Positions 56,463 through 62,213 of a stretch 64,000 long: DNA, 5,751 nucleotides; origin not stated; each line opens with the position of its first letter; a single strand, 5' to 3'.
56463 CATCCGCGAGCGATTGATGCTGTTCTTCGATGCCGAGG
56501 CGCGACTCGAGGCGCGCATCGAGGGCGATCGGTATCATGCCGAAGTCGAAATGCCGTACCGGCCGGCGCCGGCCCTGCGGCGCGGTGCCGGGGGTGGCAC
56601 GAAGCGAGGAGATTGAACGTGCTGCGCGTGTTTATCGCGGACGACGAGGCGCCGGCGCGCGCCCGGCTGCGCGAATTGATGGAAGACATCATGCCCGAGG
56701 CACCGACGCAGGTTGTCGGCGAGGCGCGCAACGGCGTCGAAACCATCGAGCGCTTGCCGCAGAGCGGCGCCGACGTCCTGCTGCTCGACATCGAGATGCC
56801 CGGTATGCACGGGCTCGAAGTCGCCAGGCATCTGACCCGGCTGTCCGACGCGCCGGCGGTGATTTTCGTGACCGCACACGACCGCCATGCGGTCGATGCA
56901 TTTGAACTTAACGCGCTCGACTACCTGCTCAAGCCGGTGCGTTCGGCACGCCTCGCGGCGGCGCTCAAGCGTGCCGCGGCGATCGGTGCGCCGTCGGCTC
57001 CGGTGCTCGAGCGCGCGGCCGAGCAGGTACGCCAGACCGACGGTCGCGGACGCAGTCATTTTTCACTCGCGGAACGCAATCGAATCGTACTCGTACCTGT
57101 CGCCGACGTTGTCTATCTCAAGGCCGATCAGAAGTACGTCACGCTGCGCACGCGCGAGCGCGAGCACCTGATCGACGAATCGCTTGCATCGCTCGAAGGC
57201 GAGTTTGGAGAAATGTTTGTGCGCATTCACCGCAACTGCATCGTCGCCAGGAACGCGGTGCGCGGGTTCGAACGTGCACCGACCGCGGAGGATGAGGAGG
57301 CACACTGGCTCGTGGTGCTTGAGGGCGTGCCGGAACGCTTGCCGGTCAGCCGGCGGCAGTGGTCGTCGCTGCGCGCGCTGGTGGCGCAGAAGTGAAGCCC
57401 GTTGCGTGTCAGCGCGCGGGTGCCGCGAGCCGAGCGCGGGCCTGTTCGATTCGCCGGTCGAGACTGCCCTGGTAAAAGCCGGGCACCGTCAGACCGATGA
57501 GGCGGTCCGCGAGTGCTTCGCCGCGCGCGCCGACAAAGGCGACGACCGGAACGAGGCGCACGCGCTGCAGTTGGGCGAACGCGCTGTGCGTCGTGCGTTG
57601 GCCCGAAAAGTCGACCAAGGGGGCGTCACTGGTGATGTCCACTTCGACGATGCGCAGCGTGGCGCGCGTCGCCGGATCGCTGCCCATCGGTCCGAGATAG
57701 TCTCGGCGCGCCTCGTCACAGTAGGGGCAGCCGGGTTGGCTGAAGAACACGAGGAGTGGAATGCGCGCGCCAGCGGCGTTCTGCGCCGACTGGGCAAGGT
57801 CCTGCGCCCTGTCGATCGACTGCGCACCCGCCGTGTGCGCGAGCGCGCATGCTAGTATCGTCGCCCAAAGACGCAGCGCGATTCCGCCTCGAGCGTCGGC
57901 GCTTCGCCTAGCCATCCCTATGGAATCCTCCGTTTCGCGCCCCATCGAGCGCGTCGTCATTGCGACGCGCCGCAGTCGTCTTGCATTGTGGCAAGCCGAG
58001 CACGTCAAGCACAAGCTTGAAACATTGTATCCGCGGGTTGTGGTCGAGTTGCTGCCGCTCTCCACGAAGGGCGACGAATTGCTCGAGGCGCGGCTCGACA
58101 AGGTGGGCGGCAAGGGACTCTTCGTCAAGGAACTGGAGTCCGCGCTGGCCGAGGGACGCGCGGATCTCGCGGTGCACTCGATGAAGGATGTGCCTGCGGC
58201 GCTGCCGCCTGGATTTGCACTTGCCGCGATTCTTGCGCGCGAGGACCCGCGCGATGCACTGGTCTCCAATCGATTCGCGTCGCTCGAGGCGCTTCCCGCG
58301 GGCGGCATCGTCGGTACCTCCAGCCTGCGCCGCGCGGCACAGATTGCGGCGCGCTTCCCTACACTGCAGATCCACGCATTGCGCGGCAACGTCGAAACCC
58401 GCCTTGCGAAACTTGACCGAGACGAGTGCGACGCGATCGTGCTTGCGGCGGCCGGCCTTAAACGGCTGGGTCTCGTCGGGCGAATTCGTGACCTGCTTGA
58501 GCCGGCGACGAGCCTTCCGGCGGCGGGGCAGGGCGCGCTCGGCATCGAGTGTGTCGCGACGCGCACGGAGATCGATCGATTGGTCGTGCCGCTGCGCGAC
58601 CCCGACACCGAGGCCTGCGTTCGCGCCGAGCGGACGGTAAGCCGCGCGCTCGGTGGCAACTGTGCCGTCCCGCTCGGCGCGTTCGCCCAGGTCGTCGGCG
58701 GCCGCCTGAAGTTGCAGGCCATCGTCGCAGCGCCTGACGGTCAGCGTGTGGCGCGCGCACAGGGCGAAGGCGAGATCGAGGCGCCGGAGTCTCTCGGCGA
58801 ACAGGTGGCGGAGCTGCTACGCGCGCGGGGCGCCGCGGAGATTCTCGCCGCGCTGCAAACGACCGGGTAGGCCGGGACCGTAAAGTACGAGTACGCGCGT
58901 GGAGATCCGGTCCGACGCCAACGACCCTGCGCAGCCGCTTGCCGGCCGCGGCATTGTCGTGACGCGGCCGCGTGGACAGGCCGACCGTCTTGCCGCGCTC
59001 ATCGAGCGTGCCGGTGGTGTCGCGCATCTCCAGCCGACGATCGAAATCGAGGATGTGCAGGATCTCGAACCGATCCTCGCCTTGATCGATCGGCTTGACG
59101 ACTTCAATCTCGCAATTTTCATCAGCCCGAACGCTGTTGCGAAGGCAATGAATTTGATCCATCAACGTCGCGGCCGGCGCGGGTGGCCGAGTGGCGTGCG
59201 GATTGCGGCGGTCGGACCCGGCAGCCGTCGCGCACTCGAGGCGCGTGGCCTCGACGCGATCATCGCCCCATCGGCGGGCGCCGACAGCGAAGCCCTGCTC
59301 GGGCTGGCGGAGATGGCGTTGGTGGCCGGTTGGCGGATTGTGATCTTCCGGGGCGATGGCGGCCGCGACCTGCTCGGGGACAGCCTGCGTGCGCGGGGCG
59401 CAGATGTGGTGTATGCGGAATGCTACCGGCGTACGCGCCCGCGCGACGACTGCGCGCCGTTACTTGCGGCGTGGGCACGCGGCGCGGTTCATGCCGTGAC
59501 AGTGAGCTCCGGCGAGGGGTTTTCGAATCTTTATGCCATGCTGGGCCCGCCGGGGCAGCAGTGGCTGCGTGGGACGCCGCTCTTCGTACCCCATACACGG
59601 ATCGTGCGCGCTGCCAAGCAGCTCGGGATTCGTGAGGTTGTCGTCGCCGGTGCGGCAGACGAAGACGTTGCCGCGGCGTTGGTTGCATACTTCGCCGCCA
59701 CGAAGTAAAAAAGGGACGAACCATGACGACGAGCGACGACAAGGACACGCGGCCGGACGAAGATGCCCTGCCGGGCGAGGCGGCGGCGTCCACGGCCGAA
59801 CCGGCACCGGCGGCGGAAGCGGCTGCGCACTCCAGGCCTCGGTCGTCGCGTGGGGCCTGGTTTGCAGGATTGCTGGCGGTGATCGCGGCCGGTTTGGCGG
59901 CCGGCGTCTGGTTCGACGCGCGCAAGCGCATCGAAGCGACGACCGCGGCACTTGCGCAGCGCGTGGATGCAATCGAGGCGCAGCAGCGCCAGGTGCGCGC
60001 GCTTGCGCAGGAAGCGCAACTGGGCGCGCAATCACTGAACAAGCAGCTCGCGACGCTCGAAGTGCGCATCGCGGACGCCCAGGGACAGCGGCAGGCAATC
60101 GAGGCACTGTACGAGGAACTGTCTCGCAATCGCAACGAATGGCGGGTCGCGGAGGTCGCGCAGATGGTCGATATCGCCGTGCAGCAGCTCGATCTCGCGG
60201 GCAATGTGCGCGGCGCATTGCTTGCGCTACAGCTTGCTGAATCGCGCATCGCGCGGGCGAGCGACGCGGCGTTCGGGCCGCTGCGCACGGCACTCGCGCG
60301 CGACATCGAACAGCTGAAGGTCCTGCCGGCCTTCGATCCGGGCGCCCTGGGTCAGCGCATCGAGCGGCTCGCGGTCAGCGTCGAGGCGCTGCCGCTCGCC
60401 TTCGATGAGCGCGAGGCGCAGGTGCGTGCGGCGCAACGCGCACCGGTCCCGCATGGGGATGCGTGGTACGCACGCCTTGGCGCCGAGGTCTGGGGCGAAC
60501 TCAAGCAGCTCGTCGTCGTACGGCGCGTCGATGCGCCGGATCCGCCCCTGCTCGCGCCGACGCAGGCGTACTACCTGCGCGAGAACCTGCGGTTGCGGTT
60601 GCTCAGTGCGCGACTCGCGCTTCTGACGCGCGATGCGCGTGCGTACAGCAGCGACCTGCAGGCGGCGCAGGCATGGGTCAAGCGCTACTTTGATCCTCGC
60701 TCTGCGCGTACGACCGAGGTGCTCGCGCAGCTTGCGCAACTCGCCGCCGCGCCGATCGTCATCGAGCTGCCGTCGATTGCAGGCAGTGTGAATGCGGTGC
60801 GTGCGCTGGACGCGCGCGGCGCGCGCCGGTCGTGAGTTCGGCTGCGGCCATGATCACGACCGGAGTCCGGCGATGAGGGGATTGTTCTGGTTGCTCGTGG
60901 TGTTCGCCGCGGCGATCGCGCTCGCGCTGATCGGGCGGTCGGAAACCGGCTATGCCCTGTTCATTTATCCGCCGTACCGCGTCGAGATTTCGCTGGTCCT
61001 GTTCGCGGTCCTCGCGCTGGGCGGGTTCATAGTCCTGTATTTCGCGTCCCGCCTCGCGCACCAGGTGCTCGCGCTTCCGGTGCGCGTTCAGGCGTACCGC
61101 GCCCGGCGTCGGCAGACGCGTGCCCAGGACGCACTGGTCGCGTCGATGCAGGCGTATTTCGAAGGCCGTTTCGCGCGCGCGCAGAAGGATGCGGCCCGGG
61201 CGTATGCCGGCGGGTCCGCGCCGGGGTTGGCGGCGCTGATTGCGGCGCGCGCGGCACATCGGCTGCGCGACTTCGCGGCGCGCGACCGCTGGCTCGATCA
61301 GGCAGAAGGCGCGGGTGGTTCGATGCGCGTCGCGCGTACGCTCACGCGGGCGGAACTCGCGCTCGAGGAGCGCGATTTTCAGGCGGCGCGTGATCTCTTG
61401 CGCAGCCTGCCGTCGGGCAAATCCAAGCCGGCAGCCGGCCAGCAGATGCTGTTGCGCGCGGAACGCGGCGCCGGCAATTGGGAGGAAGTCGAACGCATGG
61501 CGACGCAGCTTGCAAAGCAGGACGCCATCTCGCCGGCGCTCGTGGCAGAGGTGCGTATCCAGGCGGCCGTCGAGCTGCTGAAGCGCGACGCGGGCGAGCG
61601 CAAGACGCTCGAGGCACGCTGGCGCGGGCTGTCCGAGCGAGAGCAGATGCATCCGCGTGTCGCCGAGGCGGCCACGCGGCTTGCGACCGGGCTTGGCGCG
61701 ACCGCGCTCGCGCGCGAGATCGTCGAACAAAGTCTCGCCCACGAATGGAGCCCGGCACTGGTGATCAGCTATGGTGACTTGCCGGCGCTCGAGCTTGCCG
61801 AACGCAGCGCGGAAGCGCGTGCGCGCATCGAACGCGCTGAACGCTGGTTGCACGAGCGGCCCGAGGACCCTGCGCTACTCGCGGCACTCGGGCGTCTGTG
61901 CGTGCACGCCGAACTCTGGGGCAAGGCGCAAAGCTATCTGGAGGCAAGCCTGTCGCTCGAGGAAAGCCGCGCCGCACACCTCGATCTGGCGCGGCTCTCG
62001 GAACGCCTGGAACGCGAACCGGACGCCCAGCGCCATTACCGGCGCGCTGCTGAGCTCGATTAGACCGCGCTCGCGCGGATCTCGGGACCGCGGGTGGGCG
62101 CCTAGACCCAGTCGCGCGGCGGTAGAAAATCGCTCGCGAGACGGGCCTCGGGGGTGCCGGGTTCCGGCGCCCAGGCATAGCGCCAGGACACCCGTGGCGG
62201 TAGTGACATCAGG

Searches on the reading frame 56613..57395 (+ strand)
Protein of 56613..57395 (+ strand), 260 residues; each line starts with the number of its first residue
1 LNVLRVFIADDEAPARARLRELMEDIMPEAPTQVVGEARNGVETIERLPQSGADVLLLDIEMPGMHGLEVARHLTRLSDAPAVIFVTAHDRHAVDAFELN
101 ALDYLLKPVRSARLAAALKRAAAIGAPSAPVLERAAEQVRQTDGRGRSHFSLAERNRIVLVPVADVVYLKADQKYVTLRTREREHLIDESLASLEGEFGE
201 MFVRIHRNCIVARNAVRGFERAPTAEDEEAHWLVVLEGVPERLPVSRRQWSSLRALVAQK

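Call 46: search_protein_families(library=pfam, proteins=[window:56613-57395:+], max_evalue=0.00001)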
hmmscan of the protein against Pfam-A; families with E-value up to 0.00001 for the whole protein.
window:56613-57395:+ (260 aa): 2 families
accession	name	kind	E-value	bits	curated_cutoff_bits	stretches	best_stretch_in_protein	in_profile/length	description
PF00072.30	Response_reg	-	1.8e-23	83.2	30.2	1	6-118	1-110/111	Response regulator receiver domain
PF04397.21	LytTR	-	1.8e-19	70.2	22.6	1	157-256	2-96/98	LytTr DNA-binding domain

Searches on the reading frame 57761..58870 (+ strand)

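Call 47: search_protein_families(library=pfam, proteins=[window:57761-58870:+], max_evalue=0.00001)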
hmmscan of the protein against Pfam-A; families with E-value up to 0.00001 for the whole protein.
window:57761-58870:+ (369 aa): 2 families
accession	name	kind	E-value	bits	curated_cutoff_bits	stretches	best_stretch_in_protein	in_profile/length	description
PF01379.25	Porphobil_deam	-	1.5e-80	270.1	22.1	1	65-271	1-205/207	Porphobilinogen deaminase, dipyromethane cofactor binding domain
PF03900.20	Porphobil_deamC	-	2.3e-18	66.7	26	1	286-354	3-73/74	Porphobilinogen deaminase, C-terminal domain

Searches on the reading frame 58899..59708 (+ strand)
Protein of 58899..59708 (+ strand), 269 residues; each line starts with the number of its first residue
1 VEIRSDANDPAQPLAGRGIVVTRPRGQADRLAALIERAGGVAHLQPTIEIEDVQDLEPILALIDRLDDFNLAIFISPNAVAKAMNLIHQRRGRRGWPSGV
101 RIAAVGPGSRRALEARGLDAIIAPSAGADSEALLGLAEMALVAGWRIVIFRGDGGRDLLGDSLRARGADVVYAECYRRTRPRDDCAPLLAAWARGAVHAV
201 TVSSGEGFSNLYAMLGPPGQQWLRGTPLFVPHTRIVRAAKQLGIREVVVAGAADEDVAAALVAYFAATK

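Call 47: search_protein_families(library=pfam, proteins=[window:58899-59708:+], max_evalue=0.00001)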
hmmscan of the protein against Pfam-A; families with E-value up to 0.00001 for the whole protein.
window:58899-59708:+ (269 aa): 1 family
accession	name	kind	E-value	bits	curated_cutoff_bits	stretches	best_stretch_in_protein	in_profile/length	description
PF02602.20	HEM4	-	7.4e-47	159.8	27.5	1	29-254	1-225/231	Uroporphyrinogen-III synthase HemD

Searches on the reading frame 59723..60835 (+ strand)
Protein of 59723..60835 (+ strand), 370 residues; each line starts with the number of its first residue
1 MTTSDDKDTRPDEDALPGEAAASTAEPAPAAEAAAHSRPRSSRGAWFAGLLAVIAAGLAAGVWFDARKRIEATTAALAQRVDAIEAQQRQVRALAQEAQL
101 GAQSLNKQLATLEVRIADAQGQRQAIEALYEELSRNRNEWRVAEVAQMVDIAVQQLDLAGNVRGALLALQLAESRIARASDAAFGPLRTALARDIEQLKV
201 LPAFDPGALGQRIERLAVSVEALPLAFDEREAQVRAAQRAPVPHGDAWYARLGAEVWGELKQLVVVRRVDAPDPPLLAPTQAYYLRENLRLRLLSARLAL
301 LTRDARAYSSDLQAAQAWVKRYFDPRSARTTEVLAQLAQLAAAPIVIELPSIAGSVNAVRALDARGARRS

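Call 47: search_protein_families(library=pfam, proteins=[window:59723-60835:+], max_evalue=0.00001)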
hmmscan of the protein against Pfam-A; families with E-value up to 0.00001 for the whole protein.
window:59723-60835:+ (370 aa): 1 family
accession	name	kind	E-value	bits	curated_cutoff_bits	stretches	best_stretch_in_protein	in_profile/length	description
PF04375.19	HemX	-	1.2e-50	172.8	25.9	1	137-367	2-233/236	HemX, putative uroporphyrinogen-III C-methyltransferase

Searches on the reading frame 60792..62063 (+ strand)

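Call 47: search_protein_families(library=pfam, proteins=[window:60792-62063:+], max_evalue=0.00001)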
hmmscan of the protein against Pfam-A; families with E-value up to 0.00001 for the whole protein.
window:60792-62063:+ (423 aa): 1 family
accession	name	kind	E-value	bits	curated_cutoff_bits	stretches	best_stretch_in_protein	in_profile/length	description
PF07219.19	HemY_N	-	1.4e-25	89.9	31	1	53-157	1-105/107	HemY protein N-terminus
